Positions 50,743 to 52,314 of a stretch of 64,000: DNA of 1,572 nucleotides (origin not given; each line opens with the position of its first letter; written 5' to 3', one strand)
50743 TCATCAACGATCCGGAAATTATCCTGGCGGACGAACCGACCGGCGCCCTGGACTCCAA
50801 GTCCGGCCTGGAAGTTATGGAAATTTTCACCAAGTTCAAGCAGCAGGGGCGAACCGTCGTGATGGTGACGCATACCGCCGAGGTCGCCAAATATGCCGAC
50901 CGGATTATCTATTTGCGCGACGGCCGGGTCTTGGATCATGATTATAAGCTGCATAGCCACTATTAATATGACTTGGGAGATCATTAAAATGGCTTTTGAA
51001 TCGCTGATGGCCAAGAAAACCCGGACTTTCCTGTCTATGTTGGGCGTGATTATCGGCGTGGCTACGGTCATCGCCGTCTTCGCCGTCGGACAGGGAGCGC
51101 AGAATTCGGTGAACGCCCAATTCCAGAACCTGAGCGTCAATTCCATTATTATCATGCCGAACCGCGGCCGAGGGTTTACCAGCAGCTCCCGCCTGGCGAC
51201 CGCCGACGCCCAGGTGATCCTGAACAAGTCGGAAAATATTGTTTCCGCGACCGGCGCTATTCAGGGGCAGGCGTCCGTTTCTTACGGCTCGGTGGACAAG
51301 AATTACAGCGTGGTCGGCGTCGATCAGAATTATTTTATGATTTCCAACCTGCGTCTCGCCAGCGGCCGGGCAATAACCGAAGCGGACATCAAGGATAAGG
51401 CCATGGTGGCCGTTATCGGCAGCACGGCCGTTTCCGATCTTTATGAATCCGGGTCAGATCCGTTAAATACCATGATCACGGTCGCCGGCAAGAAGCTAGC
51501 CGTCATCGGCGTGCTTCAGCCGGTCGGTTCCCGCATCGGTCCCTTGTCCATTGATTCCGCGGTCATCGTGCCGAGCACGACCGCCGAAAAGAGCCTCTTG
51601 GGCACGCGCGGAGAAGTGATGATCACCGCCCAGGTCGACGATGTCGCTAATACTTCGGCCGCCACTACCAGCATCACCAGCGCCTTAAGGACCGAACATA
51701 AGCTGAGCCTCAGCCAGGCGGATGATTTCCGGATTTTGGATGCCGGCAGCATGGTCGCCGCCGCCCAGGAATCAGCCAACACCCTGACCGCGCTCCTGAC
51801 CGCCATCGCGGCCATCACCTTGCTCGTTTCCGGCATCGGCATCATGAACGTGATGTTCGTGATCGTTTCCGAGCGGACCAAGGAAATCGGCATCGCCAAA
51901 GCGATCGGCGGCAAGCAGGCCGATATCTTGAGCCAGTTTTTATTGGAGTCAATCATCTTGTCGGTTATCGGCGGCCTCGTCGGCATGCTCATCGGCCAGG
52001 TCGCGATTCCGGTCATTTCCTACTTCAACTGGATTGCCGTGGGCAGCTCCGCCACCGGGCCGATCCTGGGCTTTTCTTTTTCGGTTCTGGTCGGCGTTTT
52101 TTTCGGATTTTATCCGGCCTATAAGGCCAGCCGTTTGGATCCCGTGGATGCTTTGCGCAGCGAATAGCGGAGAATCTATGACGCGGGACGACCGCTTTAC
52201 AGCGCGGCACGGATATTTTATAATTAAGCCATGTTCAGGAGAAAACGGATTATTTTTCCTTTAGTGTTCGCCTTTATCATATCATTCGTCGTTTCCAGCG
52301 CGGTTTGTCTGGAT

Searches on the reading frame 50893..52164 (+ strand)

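Call 72: search_protein_families(library=pfam, proteins=[window:50893-52164:+], max_evalue=0.0001)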
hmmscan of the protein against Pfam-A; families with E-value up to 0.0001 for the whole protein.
window:50893-52164:+ (424 aa): 2 families
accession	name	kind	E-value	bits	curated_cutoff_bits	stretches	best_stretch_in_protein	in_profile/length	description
PF12704.14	MacB_PCD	-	1.7e-36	126.9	27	1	45-263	1-206/207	MacB-like periplasmic core domain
PF02687.27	FtsX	-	6.8e-17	62.1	25.5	1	304-417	2-120/120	FtsX-like permease C-terminal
